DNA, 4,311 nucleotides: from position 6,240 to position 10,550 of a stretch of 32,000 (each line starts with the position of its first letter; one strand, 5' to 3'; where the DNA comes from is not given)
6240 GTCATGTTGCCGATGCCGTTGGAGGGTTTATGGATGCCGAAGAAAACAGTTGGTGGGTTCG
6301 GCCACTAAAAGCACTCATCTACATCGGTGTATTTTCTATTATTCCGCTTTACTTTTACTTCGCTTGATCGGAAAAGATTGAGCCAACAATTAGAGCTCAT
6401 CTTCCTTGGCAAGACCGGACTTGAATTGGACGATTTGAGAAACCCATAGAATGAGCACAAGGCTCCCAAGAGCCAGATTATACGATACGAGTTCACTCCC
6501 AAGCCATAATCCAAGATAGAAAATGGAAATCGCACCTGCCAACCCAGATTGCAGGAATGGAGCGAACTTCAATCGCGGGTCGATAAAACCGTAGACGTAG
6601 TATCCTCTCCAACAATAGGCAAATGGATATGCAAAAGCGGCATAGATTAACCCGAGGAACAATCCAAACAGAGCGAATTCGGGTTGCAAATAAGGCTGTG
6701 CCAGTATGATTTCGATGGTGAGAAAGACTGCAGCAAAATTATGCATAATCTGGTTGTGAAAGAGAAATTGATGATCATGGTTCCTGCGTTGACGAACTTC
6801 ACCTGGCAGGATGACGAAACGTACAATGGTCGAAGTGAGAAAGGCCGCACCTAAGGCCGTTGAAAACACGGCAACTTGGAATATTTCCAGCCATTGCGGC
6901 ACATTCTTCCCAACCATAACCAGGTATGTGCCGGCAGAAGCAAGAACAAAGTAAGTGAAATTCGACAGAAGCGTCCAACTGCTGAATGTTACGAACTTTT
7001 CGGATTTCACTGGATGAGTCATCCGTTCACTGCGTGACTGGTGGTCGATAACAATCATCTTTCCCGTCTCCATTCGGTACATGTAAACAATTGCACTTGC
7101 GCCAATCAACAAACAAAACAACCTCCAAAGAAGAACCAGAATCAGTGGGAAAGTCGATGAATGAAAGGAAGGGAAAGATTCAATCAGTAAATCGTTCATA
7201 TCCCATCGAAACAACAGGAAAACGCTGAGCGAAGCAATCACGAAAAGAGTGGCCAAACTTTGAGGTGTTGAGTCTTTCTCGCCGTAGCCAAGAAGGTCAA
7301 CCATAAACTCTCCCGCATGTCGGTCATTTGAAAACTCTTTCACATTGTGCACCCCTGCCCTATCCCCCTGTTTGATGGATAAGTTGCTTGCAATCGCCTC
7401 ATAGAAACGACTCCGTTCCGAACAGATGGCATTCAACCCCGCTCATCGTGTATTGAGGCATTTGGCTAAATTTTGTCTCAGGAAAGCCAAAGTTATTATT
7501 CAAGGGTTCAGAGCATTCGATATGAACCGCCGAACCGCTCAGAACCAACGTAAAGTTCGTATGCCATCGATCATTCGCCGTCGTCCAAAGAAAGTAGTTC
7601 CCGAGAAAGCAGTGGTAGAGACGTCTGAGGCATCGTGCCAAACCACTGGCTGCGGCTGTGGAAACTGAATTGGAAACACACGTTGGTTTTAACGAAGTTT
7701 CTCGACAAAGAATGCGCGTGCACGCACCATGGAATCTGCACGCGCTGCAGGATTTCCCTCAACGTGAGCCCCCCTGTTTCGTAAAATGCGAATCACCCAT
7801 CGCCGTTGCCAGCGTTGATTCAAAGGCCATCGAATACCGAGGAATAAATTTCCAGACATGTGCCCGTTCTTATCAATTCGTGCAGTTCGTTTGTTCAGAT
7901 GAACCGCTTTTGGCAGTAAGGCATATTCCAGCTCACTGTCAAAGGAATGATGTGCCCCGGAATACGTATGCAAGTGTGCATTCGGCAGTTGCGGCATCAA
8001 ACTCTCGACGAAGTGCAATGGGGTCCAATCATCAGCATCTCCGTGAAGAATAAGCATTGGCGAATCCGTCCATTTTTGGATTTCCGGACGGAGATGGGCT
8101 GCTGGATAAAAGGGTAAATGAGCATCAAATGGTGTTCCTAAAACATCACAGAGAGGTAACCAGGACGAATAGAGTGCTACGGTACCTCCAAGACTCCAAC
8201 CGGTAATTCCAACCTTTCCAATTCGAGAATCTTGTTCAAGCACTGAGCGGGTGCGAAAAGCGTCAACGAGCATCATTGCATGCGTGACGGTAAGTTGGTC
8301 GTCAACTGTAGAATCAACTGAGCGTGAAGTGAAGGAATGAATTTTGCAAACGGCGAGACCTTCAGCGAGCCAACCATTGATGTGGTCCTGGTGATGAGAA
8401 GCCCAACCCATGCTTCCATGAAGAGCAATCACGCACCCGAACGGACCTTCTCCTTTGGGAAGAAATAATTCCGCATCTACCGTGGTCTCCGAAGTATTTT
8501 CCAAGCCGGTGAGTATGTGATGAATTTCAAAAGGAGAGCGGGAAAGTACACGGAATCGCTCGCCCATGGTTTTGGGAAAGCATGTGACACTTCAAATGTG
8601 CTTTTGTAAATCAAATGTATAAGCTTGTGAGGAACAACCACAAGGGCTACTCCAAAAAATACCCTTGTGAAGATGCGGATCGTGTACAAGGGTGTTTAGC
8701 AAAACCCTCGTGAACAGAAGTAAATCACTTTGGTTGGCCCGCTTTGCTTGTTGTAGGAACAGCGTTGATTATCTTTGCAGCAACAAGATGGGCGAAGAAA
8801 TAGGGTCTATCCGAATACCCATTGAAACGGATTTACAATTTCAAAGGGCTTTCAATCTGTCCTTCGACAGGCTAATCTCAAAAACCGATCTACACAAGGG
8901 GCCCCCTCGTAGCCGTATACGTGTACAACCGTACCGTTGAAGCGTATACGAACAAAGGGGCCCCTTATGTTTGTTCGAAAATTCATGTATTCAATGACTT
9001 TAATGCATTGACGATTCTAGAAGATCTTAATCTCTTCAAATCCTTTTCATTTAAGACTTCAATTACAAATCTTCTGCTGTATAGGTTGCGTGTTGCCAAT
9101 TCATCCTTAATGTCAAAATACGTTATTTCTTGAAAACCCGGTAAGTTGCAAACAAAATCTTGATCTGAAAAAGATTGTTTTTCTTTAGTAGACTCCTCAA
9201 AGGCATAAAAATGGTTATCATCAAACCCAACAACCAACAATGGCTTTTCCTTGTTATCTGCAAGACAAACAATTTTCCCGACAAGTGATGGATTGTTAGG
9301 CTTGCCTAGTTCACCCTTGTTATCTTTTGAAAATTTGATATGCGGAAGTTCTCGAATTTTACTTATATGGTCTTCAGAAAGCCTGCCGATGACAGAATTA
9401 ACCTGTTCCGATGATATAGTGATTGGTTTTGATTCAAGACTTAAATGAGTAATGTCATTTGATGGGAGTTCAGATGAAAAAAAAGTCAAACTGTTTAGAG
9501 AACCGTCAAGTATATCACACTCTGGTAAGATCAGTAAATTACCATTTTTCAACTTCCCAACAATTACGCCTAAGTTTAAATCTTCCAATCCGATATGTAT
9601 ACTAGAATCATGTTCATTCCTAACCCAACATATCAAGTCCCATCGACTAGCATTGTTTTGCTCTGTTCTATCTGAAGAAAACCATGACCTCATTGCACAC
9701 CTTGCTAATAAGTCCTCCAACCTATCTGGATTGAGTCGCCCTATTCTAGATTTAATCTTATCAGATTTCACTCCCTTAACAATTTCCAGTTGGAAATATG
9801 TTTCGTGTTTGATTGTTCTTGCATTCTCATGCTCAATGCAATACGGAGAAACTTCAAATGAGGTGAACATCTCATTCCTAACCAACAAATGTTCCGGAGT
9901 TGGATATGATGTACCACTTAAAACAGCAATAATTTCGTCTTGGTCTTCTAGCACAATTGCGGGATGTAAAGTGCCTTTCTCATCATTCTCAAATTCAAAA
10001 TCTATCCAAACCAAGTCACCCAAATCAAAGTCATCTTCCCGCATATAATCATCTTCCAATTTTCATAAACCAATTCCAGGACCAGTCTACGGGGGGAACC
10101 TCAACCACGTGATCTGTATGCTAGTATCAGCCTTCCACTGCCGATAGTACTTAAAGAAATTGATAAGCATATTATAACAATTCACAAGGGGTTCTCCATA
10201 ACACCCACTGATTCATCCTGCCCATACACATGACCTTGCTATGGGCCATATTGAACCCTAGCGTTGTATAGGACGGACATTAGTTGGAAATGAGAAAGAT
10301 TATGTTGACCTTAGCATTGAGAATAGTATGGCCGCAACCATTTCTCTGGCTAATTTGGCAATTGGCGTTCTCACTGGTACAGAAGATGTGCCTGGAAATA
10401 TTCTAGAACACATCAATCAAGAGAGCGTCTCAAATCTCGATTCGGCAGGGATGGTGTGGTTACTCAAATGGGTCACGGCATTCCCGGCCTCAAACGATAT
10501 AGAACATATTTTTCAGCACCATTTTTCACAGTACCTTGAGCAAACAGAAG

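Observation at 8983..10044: Single polypeptide with three tandem PemK/MazF-like repeats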

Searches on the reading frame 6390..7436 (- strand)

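Call 3: search_protein_families(library=pfam, proteins=[window:6390-7436:-], max_evalue=1)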
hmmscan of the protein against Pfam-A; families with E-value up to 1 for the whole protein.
window:6390-7436:- (348 aa): 1 family
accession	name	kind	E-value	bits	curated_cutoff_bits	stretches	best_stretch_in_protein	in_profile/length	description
PF17197.9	DUF5134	-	0.1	13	29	1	107-199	62-149/152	Domain of unknown function (DUF5134)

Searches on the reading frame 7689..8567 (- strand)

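Call 3: search_protein_families(library=pfam, proteins=[window:7689-8567:-], max_evalue=1)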
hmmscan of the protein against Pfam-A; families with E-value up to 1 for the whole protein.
window:7689-8567:- (292 aa): 10 families
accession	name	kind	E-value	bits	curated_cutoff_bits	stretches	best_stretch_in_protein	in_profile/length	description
PF01738.24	DLH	-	1.7e-09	38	21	1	95-212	73-191/217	Dienelactone hydrolase family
PF08386.16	Abhydrolase_4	-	8.2e-05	23.1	21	1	158-208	24-74/103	TAP-like protein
PF00326.27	Peptidase_S9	-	0.0014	18.6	22.6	1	160-211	142-191/213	Prolyl oligopeptidase family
PF02230.22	Abhydrolase_2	-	0.0033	17.7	23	1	117-211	105-203/217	Phospholipase/Carboxylesterase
PF12146.15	Hydrolase_4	-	0.028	14.2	27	1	161-212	185-237/239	Serine aminopeptidase, S33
PF20434.5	BD-FAE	-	0.048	13.6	26.8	0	167-190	188-211/215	BD-FAE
PF05448.18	AXE1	-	0.054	12.7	21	0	25-77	64-116/321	Acetyl xylan esterase (AXE1)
PF03959.19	FSH1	-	0.14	12.3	21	1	168-207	160-200/211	Serine hydrolase (FSH1)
PF00561.26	Abhydrolase_1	-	0.19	11.8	25.8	0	111-133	63-85/245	alpha/beta hydrolase fold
PF10230.15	LIDHydrolase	-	0.26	11.4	27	1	167-209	218-261/262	Lipid-droplet associated hydrolase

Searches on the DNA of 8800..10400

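Call 91: search_rna_families(source=window, start=8800, end=10400, threshold=evalue, max_evalue=1)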
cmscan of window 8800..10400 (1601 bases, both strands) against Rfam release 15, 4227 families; matches with E-value up to 1: 1.
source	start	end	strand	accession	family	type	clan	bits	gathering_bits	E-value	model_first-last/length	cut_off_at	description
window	8895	9035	-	RF02319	TtnuHACA12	Gene; snRNA; snoRNA; HACA-box;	-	24.7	80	0.81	1-131/131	no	Tetrahymena snoRNA TtnuHACA12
